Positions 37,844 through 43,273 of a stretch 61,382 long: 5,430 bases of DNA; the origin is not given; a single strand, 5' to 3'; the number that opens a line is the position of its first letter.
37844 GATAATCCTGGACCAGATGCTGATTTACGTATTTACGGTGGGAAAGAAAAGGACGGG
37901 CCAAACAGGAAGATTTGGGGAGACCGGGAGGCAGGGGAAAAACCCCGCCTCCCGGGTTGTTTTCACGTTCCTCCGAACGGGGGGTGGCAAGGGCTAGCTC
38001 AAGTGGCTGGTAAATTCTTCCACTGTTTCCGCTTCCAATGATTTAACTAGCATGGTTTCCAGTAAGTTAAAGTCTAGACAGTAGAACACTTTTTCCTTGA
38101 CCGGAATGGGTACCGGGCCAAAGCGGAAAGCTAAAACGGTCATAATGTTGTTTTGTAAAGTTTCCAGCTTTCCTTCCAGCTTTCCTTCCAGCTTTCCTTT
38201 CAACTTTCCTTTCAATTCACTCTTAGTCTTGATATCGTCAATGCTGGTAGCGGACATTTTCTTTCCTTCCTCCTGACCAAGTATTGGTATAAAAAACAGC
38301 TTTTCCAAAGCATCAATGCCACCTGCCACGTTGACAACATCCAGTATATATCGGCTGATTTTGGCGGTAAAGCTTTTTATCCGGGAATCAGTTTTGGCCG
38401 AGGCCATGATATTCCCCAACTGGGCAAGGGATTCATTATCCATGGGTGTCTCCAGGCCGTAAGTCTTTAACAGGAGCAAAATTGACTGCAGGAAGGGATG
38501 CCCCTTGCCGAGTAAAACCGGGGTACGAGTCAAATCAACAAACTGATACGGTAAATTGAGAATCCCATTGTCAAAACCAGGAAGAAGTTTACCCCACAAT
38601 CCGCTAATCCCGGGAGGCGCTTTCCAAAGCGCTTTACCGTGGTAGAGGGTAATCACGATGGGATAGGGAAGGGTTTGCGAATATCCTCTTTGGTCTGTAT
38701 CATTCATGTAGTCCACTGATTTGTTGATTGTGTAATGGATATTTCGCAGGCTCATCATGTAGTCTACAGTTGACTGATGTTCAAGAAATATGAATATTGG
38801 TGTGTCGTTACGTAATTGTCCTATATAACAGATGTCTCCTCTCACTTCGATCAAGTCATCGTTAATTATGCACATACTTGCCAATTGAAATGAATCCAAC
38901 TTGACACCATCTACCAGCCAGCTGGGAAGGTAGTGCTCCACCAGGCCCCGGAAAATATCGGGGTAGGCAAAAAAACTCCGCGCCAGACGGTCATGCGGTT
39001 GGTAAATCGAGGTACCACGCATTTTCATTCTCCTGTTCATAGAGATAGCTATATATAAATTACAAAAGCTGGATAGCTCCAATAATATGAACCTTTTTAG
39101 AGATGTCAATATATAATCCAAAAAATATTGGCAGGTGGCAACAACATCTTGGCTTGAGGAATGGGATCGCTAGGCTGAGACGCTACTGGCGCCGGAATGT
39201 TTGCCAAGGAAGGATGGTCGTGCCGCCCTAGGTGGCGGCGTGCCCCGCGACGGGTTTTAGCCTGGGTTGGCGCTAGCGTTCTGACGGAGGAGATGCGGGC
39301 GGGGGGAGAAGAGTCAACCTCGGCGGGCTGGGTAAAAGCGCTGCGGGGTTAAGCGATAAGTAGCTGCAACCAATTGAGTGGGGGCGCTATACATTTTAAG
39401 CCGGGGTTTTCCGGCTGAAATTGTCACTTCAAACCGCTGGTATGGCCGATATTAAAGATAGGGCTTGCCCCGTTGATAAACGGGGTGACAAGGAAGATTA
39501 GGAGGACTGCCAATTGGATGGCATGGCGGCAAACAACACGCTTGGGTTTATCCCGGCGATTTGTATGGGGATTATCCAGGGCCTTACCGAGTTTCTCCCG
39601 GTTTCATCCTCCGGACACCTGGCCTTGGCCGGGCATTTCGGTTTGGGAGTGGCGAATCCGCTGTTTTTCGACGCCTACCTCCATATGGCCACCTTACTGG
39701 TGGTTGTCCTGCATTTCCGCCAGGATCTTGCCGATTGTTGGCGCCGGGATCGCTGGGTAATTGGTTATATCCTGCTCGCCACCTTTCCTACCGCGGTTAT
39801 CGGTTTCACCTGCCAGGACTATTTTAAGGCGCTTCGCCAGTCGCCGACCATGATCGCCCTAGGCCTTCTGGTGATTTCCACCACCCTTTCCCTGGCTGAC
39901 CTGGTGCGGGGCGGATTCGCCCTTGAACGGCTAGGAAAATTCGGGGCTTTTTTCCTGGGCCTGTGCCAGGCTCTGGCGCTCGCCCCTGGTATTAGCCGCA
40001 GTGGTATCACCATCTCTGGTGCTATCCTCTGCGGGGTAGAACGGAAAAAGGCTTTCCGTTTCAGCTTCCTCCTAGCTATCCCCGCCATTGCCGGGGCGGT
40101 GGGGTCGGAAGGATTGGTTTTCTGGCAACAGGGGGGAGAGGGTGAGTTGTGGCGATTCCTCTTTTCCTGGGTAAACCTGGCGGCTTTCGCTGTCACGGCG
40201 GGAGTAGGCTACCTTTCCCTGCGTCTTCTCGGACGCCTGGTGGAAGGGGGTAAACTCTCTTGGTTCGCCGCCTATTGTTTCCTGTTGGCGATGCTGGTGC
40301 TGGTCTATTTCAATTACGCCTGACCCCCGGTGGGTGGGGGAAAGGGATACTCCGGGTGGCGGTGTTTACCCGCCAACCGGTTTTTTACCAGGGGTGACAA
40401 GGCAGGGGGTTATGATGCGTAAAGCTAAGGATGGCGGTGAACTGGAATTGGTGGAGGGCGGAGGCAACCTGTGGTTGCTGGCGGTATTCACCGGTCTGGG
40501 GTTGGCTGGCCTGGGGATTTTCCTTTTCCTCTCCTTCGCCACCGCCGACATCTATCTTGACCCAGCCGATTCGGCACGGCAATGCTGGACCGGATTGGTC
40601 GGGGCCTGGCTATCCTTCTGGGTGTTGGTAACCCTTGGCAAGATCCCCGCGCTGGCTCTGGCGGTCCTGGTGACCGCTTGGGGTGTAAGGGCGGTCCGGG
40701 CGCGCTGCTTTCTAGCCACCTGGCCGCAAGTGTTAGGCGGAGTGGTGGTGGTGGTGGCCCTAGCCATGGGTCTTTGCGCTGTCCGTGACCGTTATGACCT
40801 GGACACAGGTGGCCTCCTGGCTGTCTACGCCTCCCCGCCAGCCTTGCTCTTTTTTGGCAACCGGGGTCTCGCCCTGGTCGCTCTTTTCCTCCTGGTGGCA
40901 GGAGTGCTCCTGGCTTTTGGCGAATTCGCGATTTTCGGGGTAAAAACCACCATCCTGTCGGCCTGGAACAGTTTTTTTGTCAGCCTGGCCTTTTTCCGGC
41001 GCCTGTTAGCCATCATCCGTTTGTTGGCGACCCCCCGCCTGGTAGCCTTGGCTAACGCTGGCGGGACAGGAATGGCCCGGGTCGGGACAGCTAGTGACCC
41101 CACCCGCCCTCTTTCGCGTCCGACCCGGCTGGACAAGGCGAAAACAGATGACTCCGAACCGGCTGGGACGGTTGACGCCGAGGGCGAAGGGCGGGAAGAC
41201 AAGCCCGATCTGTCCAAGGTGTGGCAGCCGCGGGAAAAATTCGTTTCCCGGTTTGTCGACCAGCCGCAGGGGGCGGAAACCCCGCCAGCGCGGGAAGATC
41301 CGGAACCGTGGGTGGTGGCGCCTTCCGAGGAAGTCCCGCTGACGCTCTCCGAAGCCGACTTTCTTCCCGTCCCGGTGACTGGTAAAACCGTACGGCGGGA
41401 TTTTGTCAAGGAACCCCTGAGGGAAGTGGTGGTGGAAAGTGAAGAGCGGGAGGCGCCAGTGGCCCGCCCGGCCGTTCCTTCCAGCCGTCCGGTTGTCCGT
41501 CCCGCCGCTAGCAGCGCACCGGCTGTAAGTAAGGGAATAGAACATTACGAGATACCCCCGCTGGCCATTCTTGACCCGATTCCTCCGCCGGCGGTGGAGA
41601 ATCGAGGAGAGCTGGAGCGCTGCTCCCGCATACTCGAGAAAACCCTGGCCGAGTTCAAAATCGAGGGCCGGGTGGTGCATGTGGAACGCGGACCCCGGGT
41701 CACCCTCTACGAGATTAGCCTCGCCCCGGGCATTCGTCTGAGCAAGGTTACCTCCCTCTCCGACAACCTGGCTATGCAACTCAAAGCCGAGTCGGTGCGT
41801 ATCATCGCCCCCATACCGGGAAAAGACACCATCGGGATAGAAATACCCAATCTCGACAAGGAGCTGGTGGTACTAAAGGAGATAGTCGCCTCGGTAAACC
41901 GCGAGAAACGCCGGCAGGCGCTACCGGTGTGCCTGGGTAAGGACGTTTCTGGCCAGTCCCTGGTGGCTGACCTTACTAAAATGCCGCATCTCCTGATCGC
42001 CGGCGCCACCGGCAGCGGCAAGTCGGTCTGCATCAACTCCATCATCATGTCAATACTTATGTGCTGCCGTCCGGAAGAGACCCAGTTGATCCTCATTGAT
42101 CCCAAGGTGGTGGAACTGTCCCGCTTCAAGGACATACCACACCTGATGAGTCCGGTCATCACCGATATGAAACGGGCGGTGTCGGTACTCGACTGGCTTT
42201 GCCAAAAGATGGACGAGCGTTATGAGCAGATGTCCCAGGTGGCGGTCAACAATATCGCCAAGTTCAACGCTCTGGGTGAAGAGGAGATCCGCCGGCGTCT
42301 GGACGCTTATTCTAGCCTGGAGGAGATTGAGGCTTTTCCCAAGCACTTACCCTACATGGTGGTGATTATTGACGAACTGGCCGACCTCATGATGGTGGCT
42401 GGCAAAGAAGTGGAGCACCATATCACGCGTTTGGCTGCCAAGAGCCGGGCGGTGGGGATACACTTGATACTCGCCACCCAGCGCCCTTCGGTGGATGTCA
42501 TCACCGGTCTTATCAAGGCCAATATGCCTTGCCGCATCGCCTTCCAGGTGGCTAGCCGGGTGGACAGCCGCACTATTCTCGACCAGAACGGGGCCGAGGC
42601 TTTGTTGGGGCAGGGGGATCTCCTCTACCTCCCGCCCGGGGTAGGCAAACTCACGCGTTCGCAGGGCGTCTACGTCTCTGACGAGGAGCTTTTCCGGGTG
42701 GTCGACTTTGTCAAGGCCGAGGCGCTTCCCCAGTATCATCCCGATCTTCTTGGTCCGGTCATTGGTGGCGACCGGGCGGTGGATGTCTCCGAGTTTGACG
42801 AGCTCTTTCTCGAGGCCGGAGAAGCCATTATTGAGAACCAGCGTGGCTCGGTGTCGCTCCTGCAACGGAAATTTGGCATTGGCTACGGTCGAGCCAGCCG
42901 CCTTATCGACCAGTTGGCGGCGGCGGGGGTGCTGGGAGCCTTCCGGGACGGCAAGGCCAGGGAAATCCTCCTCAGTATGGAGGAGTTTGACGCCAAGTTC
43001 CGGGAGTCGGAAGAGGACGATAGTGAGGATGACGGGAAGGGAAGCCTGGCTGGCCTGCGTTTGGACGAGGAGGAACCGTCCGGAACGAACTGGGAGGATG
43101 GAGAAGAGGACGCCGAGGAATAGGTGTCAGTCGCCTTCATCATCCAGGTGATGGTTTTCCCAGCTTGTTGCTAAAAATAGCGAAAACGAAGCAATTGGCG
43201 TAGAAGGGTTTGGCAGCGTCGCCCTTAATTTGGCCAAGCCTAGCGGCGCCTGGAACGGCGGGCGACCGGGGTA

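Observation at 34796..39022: One full-length Rpn nuclease gene with an intragenic small-ORF signal, followed by a tandem library of four orphan RpnS-like cassettes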

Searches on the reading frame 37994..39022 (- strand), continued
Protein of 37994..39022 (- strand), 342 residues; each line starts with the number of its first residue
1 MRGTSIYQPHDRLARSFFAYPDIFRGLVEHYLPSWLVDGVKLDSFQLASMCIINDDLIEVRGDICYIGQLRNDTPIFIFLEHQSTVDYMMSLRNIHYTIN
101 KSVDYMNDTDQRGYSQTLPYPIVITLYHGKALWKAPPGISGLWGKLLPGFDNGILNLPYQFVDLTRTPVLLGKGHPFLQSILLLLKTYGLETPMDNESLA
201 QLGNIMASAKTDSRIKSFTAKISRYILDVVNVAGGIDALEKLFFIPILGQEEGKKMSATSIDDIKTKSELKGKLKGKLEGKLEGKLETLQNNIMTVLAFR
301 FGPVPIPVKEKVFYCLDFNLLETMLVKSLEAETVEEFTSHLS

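Call 32: find_related_loci(query=A5, collection=metagenome_contigs, flank=10000)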
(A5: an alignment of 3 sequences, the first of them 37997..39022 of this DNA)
Query A5 (342 aa) in metagenome_contigs; peptide patterns used: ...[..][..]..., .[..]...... (x = any residue, [..] = any of these).
463 stretches matched a pattern, but none encodes a relative of the query by tblastn (E <= 1e-3).

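Call 47: search_protein_families(library=ncbifam, proteins=[window:37994-39022:-], max_evalue=0.1)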
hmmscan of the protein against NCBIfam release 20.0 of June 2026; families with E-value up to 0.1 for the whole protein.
window:37994-39022:- (342 aa): 3 families
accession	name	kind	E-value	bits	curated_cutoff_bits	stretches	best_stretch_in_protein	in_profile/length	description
NF007361.0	PRK09857.1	equivalog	1.1e-10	41.5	583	1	8-129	8-125/292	recombination-promoting nuclease RpnA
NF007418.0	PRK09956.1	equivalog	1.3e-07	31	583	1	6-131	6-127/308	ISNCY family transposase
TIGR01784.1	T_den_put_tspse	subfamily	1.5e-06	28.3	52.1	1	9-99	1-88/273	Rpn family recombination-promoting nuclease/putative transposase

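Call 48: search_protein_families(library=padloc, proteins=[window:37994-39022:-], max_evalue=0.1)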
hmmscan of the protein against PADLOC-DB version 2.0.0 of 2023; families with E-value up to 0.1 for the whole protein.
window:37994-39022:- (342 aa): 0 families

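Call 91: find_related_loci(query=A4, collection=viral_contigs, flank=5000)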
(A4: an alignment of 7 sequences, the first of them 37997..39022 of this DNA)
Query A4 (342 aa) in viral_contigs; peptide patterns used: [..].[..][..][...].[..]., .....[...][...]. (x = any residue, [..] = any of these).
97 stretches matched a pattern, but none encodes a relative of the query by tblastn (E <= 1e-3).

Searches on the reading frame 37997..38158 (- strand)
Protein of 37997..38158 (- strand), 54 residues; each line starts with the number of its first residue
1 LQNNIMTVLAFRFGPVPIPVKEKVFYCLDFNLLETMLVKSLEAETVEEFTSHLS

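Call 77: find_homologous_proteins(query=A9, max_evalue=0.01)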
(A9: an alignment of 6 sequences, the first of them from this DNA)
Query A9 (6 sequences) (54 aa, profile of the alignment): 2 proteins with E <= 0.01 among 4 candidates.
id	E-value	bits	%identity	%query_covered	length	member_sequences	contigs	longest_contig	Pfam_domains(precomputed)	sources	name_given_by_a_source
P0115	5.8e-30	121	81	98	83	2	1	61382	-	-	-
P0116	6.1e-30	121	81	98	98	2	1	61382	-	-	-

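Call 94: search_protein_representatives(alignment_id=A10)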
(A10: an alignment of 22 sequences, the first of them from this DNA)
Query: 22 sequences, 54 profile positions. Proteins with E-value up to 0.001 (for the whole library): 8885; up to 1e-10: 336; up to 1e-30: 0. The best 150 are listed.
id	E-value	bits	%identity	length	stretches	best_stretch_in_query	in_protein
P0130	7.8e-24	99.3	-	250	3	4-49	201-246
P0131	3.0e-23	97.4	-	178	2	5-53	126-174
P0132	1.5e-22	95.2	-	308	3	2-49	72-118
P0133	3.2e-22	94.1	-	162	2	1-53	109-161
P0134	6.1e-22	93.2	-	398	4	1-52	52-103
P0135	2.6e-21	91.2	-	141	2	6-49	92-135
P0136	1.0e-20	89.3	-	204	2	2-53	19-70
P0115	3.0e-20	87.8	-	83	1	2-53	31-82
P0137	3.0e-20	87.8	-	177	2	2-53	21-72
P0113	4.1e-20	87.4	-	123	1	1-53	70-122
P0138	1.1e-19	86.0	-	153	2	2-53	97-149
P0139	2.5e-19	84.8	-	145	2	1-50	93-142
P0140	2.8e-19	84.7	-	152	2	5-52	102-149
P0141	3.7e-19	84.3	-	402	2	2-51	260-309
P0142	4.3e-19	84.1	-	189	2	1-53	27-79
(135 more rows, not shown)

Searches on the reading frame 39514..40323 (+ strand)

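Call 67: search_protein_families(library=pfam, proteins=[window:39514-40323:+], max_evalue=0.00001)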
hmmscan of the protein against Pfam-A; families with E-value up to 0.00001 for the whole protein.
window:39514-40323:+ (269 aa): 1 family
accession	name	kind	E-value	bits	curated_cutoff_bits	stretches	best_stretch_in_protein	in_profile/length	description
PF02673.24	BacA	-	2.3e-60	204.9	33.4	1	15-260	1-256/257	Bacitracin resistance protein BacA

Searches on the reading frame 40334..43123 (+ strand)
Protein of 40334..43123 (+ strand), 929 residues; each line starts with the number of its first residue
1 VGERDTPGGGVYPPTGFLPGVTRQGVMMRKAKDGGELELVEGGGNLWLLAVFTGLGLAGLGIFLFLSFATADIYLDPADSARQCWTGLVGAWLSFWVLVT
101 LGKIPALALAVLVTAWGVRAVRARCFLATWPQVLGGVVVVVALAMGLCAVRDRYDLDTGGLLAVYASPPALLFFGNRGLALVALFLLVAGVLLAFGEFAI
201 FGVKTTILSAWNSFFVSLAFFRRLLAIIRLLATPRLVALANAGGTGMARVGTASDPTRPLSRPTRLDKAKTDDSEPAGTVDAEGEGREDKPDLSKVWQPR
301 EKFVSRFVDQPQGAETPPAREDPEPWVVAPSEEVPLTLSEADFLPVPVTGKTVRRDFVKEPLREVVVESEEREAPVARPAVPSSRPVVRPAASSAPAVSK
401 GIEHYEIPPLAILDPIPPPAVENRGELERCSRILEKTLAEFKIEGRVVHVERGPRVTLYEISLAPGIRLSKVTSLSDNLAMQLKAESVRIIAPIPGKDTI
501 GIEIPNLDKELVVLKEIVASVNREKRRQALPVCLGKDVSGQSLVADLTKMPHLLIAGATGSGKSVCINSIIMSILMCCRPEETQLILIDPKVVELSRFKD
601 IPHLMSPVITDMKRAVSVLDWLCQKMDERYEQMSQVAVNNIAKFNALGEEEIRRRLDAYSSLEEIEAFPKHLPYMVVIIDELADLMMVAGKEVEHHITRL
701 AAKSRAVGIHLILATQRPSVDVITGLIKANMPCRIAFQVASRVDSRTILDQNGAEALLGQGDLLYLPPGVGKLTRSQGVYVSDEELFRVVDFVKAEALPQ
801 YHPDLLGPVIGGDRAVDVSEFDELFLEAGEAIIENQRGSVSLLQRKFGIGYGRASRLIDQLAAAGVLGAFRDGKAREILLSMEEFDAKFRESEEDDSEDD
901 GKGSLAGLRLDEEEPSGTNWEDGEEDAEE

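Call 67: search_protein_families(library=pfam, proteins=[window:40334-43123:+], max_evalue=0.00001)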
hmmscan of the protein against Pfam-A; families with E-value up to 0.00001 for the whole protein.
window:40334-43123:+ (929 aa): 3 families
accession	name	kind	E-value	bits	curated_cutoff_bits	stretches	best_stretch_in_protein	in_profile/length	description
PF01580.24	FtsK_SpoIIIE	-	3.8e-65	219.9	24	1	514-720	2-221/221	FtsK/SpoIIIE family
PF17854.6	FtsK_alpha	-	3.1e-31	108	22.9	1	407-506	1-101/101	FtsK alpha domain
PF09397.16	FtsK_gamma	-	2.2e-20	72.6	30.6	1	820-880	2-62/63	Ftsk gamma domain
